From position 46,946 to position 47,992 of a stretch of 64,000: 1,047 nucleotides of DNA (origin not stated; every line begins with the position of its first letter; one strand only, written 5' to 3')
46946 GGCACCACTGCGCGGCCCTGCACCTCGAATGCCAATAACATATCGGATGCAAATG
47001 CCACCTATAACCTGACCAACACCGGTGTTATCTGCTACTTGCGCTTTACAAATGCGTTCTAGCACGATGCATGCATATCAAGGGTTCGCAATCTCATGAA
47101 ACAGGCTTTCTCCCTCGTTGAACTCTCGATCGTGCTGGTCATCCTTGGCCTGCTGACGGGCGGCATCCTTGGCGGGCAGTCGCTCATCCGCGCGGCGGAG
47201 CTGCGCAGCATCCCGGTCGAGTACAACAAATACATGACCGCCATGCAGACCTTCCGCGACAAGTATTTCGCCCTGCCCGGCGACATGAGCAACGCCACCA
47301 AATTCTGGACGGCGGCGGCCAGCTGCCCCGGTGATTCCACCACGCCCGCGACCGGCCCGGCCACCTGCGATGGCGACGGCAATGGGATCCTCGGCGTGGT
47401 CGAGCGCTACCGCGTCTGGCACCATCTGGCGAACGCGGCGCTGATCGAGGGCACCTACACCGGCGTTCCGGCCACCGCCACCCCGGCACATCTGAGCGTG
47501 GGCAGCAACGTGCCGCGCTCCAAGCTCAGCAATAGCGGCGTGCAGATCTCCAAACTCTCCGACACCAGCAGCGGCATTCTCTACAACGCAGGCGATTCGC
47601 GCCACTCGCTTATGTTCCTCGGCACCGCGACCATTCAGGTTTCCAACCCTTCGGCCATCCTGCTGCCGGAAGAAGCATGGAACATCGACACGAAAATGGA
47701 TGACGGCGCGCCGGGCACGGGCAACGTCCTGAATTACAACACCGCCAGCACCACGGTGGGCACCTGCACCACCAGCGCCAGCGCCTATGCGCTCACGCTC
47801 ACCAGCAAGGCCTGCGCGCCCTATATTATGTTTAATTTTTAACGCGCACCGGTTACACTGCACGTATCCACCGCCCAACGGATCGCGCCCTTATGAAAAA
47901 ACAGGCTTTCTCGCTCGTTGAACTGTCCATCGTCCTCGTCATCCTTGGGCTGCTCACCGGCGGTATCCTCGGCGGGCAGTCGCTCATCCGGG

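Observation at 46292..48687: Five-member family of large prepilin-like proteins, all with Ala (not Gly) at the -1 cleavage position; three in a tight tandem array behind metF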

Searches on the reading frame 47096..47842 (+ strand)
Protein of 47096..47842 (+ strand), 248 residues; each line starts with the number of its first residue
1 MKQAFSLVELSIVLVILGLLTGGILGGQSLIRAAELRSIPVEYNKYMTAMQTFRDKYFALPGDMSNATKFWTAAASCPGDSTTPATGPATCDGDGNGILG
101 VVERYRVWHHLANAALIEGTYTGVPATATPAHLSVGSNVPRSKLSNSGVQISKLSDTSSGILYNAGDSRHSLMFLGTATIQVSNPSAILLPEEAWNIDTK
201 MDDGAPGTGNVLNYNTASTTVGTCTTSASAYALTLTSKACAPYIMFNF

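Call 4: search_protein_families(library=pfam, proteins=[window:47096-47842:+], max_evalue=1)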
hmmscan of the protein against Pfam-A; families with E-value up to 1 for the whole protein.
window:47096-47842:+ (248 aa): 1 family
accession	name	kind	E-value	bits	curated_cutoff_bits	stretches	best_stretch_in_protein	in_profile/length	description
PF07963.17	N_methyl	-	0.00054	19.9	21.2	1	2-25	4-27/27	Prokaryotic N-terminal methylation motif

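Call 5: search_protein_families(library=ncbifam, proteins=[window:47096-47842:+], max_evalue=1)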
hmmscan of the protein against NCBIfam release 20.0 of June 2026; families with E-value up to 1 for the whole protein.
window:47096-47842:+ (248 aa): 3 families
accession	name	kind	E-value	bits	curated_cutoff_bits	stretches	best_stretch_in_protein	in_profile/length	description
TIGR02532.1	IV_pilin_GFxxxE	domain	0.00016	21.4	16.3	1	3-24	2-23/24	prepilin-type N-terminal cleavage/methylation domain-containing protein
TIGR01710.1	typeII_sec_gspG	equivalog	0.043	13.9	88.85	1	4-60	2-59/134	type II secretion system major pseudopilin GspG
TIGR01708.2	typeII_sec_gspH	equivalog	0.045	13.7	80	1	4-55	3-52/169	type II secretion system minor pseudopilin GspH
